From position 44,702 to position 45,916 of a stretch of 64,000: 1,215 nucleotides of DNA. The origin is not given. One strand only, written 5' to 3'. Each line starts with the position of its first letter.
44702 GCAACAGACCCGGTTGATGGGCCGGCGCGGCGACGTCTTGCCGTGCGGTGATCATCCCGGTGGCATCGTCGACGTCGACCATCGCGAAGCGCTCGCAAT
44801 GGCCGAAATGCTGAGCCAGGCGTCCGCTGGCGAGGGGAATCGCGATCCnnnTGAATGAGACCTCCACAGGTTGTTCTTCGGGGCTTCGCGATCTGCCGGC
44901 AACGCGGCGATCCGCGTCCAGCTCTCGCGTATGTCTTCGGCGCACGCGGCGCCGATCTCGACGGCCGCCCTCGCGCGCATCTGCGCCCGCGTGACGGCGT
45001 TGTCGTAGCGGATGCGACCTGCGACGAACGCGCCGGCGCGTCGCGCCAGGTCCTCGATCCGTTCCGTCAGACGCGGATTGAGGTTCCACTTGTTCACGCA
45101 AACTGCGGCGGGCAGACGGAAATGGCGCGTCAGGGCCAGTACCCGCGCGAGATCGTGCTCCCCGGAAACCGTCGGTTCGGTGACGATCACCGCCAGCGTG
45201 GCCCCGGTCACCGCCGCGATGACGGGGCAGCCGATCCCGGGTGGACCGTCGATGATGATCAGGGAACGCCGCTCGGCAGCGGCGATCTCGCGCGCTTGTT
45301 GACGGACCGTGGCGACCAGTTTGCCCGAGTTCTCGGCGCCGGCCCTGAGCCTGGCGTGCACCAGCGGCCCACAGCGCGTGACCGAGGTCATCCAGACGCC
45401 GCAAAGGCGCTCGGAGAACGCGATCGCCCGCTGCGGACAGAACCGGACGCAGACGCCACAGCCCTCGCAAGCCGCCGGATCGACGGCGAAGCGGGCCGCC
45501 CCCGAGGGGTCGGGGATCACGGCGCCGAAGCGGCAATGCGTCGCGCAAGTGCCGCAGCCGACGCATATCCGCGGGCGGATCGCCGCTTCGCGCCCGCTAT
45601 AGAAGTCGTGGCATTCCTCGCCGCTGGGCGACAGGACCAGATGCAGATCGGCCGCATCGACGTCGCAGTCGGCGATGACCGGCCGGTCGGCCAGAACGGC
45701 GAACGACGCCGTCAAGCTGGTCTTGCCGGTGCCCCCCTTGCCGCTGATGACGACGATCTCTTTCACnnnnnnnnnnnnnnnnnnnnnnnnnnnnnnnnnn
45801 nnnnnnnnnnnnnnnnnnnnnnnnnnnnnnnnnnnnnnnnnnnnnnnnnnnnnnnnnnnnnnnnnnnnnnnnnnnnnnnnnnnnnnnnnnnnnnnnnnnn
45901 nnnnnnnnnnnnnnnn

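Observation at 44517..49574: Sigma-54-controlled cluster of three NifX-like proteins, two MinD-ferredoxin ATPases and a DUF5320-like protein, with a PAS-type enhancer-binding protein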

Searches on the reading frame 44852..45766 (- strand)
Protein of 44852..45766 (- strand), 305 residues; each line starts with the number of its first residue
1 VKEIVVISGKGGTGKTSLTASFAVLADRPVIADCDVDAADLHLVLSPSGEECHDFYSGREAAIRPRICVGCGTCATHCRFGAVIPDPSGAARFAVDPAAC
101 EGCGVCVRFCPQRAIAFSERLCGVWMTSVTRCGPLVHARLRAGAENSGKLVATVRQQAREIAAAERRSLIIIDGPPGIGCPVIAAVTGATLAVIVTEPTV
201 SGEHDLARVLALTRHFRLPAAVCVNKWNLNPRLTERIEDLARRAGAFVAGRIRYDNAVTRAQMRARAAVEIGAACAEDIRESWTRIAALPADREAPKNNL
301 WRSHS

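Call 4: search_protein_families(library=pfam, proteins=[window:44852-45766:-], max_evalue=0.01)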
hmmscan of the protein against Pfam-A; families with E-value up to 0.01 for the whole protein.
seq(305 aa): 15 families
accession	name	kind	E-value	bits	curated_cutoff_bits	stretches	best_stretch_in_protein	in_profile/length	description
PF01656.29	CbiA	-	3.7e-11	43.5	25.4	1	4-264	1-121/125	CobQ/CobB/MinD/ParA nucleotide binding domain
PF00037.32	Fer4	-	5.1e-10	39.2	21.1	2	95-115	3-23/24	4Fe-4S binding domain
PF12838.12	Fer4_7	-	1.2e-08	35.7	27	2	68-114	2-52/52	4Fe-4S dicluster domain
PF12837.12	Fer4_6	-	4.8e-08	33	25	2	93-115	2-24/24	4Fe-4S binding domain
PF13187.11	Fer4_9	-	1.1e-07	32.2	27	1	68-115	2-52/52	4Fe-4S dicluster domain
PF14697.11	Fer4_21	-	2.4e-07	31.2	35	1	61-115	1-57/59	4Fe-4S dicluster domain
PF13237.11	Fer4_10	-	4.2e-07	30.2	25.5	2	63-111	4-53/53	4Fe-4S dicluster domain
PF10609.15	ParA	-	4.6e-07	30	27.1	1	3-26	5-28/246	NUBPL iron-transfer P-loop NTPase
PF12797.12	Fer4_2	-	1.4e-05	25.2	24.5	1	93-111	3-21/22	4Fe-4S binding domain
PF13191.12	AAA_16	-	0.001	20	32.6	0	3-35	25-61/167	AAA ATPase domain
PF20720.3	nSTAND3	-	0.0029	17.8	27.2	0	3-23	18-38/155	Novel STAND NTPase 3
PF02374.21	ArsA_ATPase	-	0.0044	16.7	24.3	1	3-24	2-23/305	Anion-transporting ATPase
PF12798.12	Fer4_3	-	0.0045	18.2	27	0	100-114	1-15/15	4Fe-4S binding domain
PF13614.12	AAA_31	-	0.0051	17.2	27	0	1-23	1-23/177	AAA domain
PF02562.22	PhoH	-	0.0064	16.5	27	0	2-25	19-42/205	PhoH-like protein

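Call 31: search_solved_structures(query=window:44852-45766:-, max_evalue=0.001)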
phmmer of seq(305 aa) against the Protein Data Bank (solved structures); distinct sequences matched with E-value up to 0.001: 38.
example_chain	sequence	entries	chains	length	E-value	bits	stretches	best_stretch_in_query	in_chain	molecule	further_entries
9sw6_H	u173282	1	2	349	6.3e-09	38.8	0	62-118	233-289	Tungsten formylmethanofuran dehydrogenase, subunit F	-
5t5i_F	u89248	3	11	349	7.1e-09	38.7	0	62-118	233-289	Tungsten formylmethanofuran dehydrogenase subunit fwdF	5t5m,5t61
9eri_B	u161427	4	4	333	1.8e-08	37.3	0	67-115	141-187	Na(+)-translocating ferredoxin:NAD(+) oxidoreductase complex subunit B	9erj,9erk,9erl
4v03_A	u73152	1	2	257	4.8e-08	35.9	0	3-55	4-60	SITE-DETERMINING PROTEIN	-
4v02_A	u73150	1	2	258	5.7e-07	32.4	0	3-55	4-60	SITE-DETERMINING PROTEIN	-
1g3q_A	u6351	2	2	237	6.9e-07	32.1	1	4-59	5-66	CELL DIVISION INHIBITOR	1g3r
9sw6_G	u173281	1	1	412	1.5e-06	31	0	66-118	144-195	Polyferredoxin protein MvhB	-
1hyq_A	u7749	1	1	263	4e-06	29.6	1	2-72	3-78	CELL DIVISION INHIBITOR (MIND-1)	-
1ion_A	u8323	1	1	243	4.8e-06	29.4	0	4-58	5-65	PROBABLE CELL DIVISION INHIBITOR MIND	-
9sfi_O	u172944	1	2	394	6.4e-06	28.9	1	59-116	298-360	Ferredoxin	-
6riq_C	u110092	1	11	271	6.8e-06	28.9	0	2-57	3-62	Site-determining protein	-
7bkb_K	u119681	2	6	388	2.3e-05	27.1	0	65-123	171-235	Formylmethanofuran dehydrogenase, subunit F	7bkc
9g03_E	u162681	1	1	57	2.4e-05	27.1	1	67-114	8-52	Ferredoxin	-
7zc6_B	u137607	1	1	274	2.6e-05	27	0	68-117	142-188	RnfB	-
9sfi_T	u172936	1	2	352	2.8e-05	26.8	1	63-119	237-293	4Fe-4S ferredoxin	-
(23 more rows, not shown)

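Call 44: find_encoding_contigs(protein=window:44852-45766:-, flank=3000, max_places=4)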
Protein seq(305 aa) (305 aa): 1 contig read that carries it; 1 place shown.
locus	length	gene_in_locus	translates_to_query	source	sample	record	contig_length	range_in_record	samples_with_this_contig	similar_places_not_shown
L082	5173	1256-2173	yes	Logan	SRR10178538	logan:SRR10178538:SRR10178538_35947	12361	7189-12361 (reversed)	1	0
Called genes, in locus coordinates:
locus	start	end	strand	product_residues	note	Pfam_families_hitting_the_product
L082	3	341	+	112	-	?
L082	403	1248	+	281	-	PF01656:CbiA, PF10609:ParA (weak), PF13614:AAA_31 (faint), PF14697:Fer4_21 (weak), PF13187:Fer4_9 (weak), PF25160:LdpA_Fe-S-bd (weak), PF12837:Fer4_6 (weak), PF00037:Fer4, +2 more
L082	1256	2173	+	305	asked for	PF01656:CbiA, PF10609:ParA (faint), PF12797:Fer4_2 (faint), PF12837:Fer4_6 (faint), PF12838:Fer4_7 (weak), PF13187:Fer4_9 (weak), PF14697:Fer4_21 (weak), PF00037:Fer4 (weak), +1 more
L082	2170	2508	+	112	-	PF02579:Nitro_FeMo-Co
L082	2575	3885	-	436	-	PF00079:Serpin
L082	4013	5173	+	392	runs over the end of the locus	PF01370:Epimerase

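Call 69: search_protein_families(library=ncbifam, proteins=[window:44852-45766:-], max_evalue=0.00001)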
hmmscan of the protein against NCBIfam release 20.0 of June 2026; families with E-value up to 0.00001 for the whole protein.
seq(305 aa): 18 families
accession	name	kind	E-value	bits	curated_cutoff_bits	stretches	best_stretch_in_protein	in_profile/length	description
TIGR01969.1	minD_arch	subfamily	1.7e-12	47.1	201.75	1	4-50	3-53/251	cell division ATPase MinD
TIGR01968.1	minD_bact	equivalog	2.2e-11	43.6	212.9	0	167-214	112-159/261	septum site-determining protein MinD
NF041891.1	hdrA_Methbact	equivalog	2.4e-08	32.7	1300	1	61-117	567-620/762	ferredoxin:CoB-CoM heterodisulfide reductase subunit HdrA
NF005503.0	PRK07118.1-2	equivalog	4.8e-08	32.6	252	1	68-131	140-200/292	RnfABCDGE type electron transport complex subunit B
NF041546.1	ParA_partition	equivalog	7e-08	32.3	180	0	156-247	65-162/203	ParA family partition ATPase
NF040770.1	hetero_SS_HdrA2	exception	1e-07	30.5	1100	1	60-117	571-625/777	CoB-CoM heterodisulfide reductase HdrA2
TIGR02179.1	PorD_KorD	subfamily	5.5e-07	29.6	60.05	1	66-117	25-74/78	2-oxoacid:acceptor oxidoreductase, delta subunit, pyruvate/2-ketoisovalerate family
NF041136.1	MrpORP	equivalog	5.5e-07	29.2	450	0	2-27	6-31/365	iron-sulfur cluster carrier protein MrpORP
NF040684.1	PorD_Arch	equivalog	5.9e-07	29.5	120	1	67-117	33-81/85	pyruvate synthase subunit PorD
TIGR03371.1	cellulose_yhjQ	equivalog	7.6e-07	28.8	157.85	0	1-34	1-38/246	cellulose biosynthesis protein BcsQ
NF008079.0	PRK10818.1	equivalog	1.2e-06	28.1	508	0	4-54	5-59/270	septum site-determining protein MinD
NF041778.1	hetero_SS_HdrA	equivalog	1.9e-06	26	1400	1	59-116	580-634/771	ferredoxin:CoB-CoM heterodisulfide reductase subunit HdrA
NF045763.1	PhenlGlyoxDHPadF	equivalog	3.8e-06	27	150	0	60-116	21-78/78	NADH-dependent phenylglyoxylate dehydrogenase subunit delta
NF058577.1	FdxA_fam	equivalog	4e-06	26.9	65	1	68-114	9-52/52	4Fe-4S ferredoxin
TIGR01944.1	rnfB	subfamily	4.9e-06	26.2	68.7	1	59-119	106-164/190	RnfABCDGE type electron transport complex subunit B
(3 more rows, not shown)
